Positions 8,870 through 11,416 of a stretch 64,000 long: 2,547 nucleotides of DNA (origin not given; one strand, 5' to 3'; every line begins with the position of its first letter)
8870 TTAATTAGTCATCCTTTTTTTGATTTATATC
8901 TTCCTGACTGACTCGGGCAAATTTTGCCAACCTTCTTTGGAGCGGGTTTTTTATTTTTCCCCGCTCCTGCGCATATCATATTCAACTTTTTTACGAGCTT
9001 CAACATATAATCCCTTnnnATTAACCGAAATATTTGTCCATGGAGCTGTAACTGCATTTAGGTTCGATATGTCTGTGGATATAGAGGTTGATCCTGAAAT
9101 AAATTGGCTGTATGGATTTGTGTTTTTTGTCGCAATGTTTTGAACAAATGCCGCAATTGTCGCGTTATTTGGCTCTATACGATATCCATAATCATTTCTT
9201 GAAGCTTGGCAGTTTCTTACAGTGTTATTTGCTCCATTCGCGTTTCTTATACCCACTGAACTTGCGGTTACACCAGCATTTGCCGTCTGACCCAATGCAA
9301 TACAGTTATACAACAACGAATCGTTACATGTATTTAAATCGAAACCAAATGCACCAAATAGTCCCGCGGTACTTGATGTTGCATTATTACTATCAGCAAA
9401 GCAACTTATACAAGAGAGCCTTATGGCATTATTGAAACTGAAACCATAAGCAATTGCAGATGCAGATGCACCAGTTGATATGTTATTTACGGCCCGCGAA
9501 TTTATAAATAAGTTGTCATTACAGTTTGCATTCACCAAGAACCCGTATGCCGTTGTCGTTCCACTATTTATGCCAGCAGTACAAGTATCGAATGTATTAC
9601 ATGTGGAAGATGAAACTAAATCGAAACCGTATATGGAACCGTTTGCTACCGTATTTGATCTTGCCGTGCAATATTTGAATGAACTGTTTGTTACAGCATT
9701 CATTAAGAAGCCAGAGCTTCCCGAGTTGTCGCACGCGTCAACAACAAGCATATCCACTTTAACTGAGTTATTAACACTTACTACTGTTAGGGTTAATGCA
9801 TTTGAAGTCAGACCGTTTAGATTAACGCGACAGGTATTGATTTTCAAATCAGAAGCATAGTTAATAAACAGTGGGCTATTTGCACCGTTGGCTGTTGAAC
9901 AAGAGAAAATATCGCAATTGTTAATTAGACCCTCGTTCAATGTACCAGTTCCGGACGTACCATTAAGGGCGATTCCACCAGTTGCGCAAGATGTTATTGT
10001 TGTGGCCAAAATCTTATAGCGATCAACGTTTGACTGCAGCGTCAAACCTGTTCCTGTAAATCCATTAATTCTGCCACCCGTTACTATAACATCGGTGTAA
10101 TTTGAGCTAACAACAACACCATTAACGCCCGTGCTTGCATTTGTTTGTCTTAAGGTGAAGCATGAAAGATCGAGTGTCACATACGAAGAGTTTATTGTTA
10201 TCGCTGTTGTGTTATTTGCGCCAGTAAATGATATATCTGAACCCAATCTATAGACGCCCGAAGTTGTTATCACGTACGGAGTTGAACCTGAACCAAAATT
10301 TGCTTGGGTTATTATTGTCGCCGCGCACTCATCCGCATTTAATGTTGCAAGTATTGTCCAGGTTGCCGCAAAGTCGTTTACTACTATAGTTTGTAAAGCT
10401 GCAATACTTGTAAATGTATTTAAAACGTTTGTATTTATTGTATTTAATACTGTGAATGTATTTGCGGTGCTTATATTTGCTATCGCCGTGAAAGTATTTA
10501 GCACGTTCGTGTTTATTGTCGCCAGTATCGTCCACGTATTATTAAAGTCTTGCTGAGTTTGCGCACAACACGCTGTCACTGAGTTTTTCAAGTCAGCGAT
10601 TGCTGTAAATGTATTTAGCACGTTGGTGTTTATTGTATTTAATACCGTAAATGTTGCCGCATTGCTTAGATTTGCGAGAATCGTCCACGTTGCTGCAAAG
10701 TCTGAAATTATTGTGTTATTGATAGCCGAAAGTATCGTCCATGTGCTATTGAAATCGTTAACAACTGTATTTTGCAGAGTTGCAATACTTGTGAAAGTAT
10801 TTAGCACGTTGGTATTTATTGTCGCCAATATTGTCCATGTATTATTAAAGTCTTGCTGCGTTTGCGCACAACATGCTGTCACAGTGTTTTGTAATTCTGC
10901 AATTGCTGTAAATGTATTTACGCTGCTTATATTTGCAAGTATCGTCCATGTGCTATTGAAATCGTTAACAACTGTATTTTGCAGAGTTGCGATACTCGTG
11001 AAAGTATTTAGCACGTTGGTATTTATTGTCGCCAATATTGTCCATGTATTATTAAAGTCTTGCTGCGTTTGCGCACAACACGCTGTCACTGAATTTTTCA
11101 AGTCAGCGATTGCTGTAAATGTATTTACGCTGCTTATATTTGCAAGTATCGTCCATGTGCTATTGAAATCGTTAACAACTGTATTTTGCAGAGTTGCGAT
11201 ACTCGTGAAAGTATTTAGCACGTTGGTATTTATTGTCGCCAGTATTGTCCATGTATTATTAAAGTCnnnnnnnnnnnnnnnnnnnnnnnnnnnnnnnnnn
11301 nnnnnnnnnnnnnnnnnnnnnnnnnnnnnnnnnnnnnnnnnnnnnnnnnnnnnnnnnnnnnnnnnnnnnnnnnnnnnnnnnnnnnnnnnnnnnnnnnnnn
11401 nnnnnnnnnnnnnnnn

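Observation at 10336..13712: Giant fibre-like protein: 3.4-kb in-frame modular array of 16 modules, each with a vicinal Cys-Cys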

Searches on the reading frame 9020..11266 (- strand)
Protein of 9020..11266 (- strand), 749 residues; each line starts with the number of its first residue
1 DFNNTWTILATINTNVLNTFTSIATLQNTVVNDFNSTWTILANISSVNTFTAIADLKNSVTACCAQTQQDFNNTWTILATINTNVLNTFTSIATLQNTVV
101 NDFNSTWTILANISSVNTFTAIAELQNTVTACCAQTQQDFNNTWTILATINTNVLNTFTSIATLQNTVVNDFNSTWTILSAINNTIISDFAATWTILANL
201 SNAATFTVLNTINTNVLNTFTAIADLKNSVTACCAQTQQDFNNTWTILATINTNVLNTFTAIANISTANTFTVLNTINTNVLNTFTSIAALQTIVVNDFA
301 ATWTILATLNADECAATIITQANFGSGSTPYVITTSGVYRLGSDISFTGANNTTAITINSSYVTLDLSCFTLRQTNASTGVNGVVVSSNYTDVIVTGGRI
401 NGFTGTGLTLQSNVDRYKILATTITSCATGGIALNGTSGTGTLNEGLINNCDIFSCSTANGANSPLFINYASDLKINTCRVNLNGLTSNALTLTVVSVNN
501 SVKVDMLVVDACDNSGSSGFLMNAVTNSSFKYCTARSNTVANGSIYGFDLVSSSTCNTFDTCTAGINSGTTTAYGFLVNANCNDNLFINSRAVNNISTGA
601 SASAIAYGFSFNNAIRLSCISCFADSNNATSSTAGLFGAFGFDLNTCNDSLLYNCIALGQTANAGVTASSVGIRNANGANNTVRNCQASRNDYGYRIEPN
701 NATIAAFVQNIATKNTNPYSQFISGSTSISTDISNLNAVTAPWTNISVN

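Call 36: predict_structure(alignment_id=A1)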
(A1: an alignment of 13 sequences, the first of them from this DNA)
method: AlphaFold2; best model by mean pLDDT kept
length: 611 residues; sequences in the alignment: 13
mean_pLDDT: 71.6   pTM: 0.69
mean pLDDT of the five models: 71.6, 71.1, 69.8, 68.9, 68.5
residues with pLDDT >= 90: 276; 70-90: 98; 50-70: 37; < 50: 200
segments of 3 or more residues with pLDDT < 50: 1-176, 580-584, 589-604
pLDDT, mean of each block of 10 residues (from residue 1): 35 35 34 36 35 38 33 29 31 23 32 33 32 33 27 29 31 56 92 94 96 95 95 93 96 95 97 96 96 92 86 95 89 97 87 79 96 90 96 97 91 95 97 94 94 96 87 92 96 75 90 93 82 78 86 81 62 73 48 48 58 60
secondary structure, 60 per line:
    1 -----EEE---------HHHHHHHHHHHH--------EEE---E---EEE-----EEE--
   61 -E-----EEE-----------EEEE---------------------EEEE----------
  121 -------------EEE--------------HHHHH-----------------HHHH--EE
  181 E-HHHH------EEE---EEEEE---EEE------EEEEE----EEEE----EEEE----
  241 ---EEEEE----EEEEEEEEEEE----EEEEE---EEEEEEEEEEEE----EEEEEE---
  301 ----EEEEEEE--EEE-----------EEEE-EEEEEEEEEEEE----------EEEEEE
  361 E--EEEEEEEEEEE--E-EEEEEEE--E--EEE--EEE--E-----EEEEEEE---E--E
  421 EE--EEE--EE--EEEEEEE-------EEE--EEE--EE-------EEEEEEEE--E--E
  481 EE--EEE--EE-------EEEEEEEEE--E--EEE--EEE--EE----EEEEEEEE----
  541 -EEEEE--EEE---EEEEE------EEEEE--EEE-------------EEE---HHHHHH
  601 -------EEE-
elements in order: E6-8 H18-29 E38-40 E48-50 E56-58 E68-70 E82-85 E107-110 E134-136 H151-155 H173-176 E179-181 H183-186 E193-195 E199-203 E207-209 E216-220 E225-228 E233-236 E244-248 E253-263 E268-272 E276-287 E292-297 E305-311 E314-316 E328-331 E333-344 E355-361 E364-374 E379-385 E391-393 E396-398 E407-413 E420-422 E425-427 E434-440 E448-450 E453-455 E467-474 E480-482 E485-487 E499-507 E513-515 E518-520 E529-536 E542-546 E549-551 E555-559 E566-570 E573-575 E589-591 H595-600 E608-610
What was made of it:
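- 9113..10324 (-): aa 1416-1819: right-handed parallel beta-helix head, pLDDT mostly above 90. AlphaFold2 (call 36).
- Checked: AlphaFold2 models it confidently as a right-handed beta-helix (call 36).
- AlphaFold2 on the last 172 stalk residues joined to the head gave pLDDT of about 30 and no stable secondary structure for the stalk, using a 13-sequence alignment in which the repeats are hard to register (call 36). AlphaFold2 did not fold the long stalk segment (call 36).
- Tried and rejected: AlphaFold2 of stalk plus head as a monomer left the stalk unmodelled (call 36).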

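Call 40: fold_search(model_id=the predicted structure, library=pdb)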
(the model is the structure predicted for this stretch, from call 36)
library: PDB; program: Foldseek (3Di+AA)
matches with E <= 10: 493; with E <= 0.001: 51
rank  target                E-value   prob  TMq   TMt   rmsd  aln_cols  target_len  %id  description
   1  4ozy                  7.0e-06  1.00  0.37  0.52   7.8       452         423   12  Crystal Structure of the periplasmic alginate epimerase AlgG T265N mutant (released 2015-03-04)
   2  2pyg_B                1.3e-05  1.00  0.35  0.53   8.3       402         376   12  Azotobacter vinelandii Mannuronan C-5 epimerase AlgE4 A-module (released 2008-05-27)
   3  4ozz                  1.7e-05  1.00  0.28  0.37  10.4       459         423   10  Crystal Structure of the periplasmic alginate epimerase AlgG T265N T268M double mutant (released 2015-03-04)
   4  5lw3                  2.2e-05  1.00  0.26  0.36  11.8       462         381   12  Azotobacter vinelandii Mannuronan C-5 epimerase AlgE6 A-module (released 2017-10-25)
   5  9k4a_A                3.2e-05  1.00  0.37  0.34   6.3       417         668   13  Cryo-EM structure of depolymerase S2-4 from Klebsiella phage K64-1 (released 2026-03-25)
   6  4nk6                  3.7e-05  1.00  0.37  0.51   7.5       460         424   12  Crystal Structure of the periplasmic alginate epimerase AlgG (released 2014-01-15)
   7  2pyg_A                5.7e-05  1.00  0.39  0.61   7.3       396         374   13  Azotobacter vinelandii Mannuronan C-5 epimerase AlgE4 A-module (released 2008-05-27)
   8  4nk8                  6.0e-05  1.00  0.29  0.39  10.7       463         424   10  Crystal Structure of the periplasmic alginate epimerase AlgG D317A mutant (released 2014-01-15)
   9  5w6f_A                9.8e-05  1.00  0.22  0.22  14.2       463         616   11  Crystal structure of Bacteriophage CBA120 tailspike protein 3 (TSP3, orf212) (released 2018-10-24)
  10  4mr0_B                9.8e-05  1.00  0.21  0.26  13.2       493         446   10  Crystal structure of PfbA, a surface adhesin of Streptococcus pneumoniae (released 2014-02-05)
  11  4mr0_A                9.8e-05  1.00  0.22  0.27  13.1       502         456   10  Crystal structure of PfbA, a surface adhesin of Streptococcus pneumoniae (released 2014-02-05)
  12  8jaz_A                1.1e-04  1.00  0.30  0.37  11.1       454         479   11  Structure of the alginate epimerase/lyase complexed with di-mannuronic acid (released 2024-05-08)
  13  6nw9_B                1.2e-04  1.00  0.22  0.22  13.9       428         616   14  CRYSTAL STRUCTURE OF A TAILSPIKE PROTEIN 3 (TSP3, ORF212) FROM ESCHERICHIA COLI O157:H7 BACTERIOPHAGE CBA120 (released 2019-06-05)
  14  7w1c_A                1.2e-04  1.00  0.32  0.30   9.1       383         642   12  Crystal structure of Klebsiella pneumoniae K1 capsule-specific polysaccharide lyase in a P1 crystal form (released 2022-05-18)
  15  2pyh_B                1.3e-04  1.00  0.36  0.55   7.8       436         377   12  Azotobacter vinelandii Mannuronan C-5 epimerase AlgE4 A-module complexed with mannuronan trisaccharide (released 2008-05-27)
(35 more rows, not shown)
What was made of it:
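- On Phage tailspike / tail fibre: AlphaFold2 pLDDT above 90 and Foldseek probability 1.0 (calls 36, 40)
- On Pectate-lyase-like right-handed beta-helix superfamily (Pfam Beta_helix PF13229): The fold criterion is met (calls 36, 40).
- Closest known: Phage tailspikes and capsule depolymerases. Same: Foldseek gives probability 1.0 and E-values of 1e-5 to 1e-3 (call 40).
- The beta-helix is confident (call 36), with Foldseek probability 1.0 to polysaccharide epimerases, lyases, tailspikes and a streptococcal adhesin (call 40). The best PDB structural matches are enzymes: AlgG, AlgE4 and phage capsule depolymerases (call 40).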

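Call 41: fold_search(model_id=the predicted structure, library=viral)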
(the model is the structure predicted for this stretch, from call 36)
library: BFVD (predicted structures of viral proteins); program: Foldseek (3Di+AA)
matches with E <= 10: 917; with E <= 0.001: 143
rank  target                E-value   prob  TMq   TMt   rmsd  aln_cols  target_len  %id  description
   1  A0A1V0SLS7            2.3e-12  1.00  0.46  0.42  14.4       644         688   15  Right handed beta helix domain-containing protein [Klosneuvirus KNV1]
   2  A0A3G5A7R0            3.8e-12  1.00  0.53  0.63   4.1       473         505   18  Right handed beta helix domain-containing protein [Hyperionvirus sp.]
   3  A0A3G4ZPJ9            1.4e-11  1.00  0.42  0.43  10.8       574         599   12  Right handed beta helix domain-containing protein [Barrevirus sp.]
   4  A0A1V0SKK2            2.8e-10  1.00  0.39  0.50   7.6       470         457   16  Periplasmic copper-binding protein NosD [Klosneuvirus KNV1]
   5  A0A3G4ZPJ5            4.0e-10  1.00  0.21  0.20  14.4       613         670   13  Right handed beta helix domain-containing protein [Barrevirus sp.]
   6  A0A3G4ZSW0            1.4e-09  1.00  0.34  0.26  11.8       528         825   16  Right handed beta helix domain-containing protein [Edafosvirus sp.]
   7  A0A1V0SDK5            2.0e-09  1.00  0.26  0.14  20.2       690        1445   13  GMC-type oxidoreductase [Indivirus ILV1]
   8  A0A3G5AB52            3.1e-09  1.00  0.39  0.50  21.1       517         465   17  Right handed beta helix domain-containing protein [Hyperionvirus sp.]
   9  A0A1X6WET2            6.9e-09  1.00  0.33  0.17  20.3       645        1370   13  (no name in the UniProt tables at hand)
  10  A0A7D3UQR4            6.8e-08  1.00  0.25  0.26  12.4       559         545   13  Pectin lyase [Fadolivirus FV1/VV64]
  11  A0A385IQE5            1.9e-07  1.00  0.29  0.31  12.1       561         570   11  Tail spike protein [Escherichia phage LL11]
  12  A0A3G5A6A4            2.4e-07  1.00  0.32  0.54   9.4       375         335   16  Uncharacterized protein [Harvfovirus sp.]
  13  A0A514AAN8            3.2e-07  1.00  0.32  0.30  10.3       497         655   13  Pre-neck appendage protein [Bacillus phage Karezi]
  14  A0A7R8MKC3            4.6e-07  1.00  0.20  0.17  13.6       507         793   11  Putative EPS-depolymerase [Klebsiella phage vB_KvM-Eowyn]
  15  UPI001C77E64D         5.5e-07  1.00  0.31  0.34  11.6       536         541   12  (no name look-up for this kind of identifier)
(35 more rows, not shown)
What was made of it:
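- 9113..10324 (-): Foldseek matches are AlgG and AlgE4 alginate epimerases, phage depolymerases and tailspikes, and the PfbA adhesin (call 40), plus giant-virus beta-helix proteins at E about 1e-12 (call 41).
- The beta-helix head resembles tailspikes in fold (calls 40, 41).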

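Call 74: search_dna_similar(query=window:9020-11266:-, collection=phages, mode=protein, max_evalue=0.001, max_rows=15)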
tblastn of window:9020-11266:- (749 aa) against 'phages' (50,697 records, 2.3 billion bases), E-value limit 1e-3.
No match.
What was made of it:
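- tblastn against 50,697 phage genomes gives no match (call 74).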
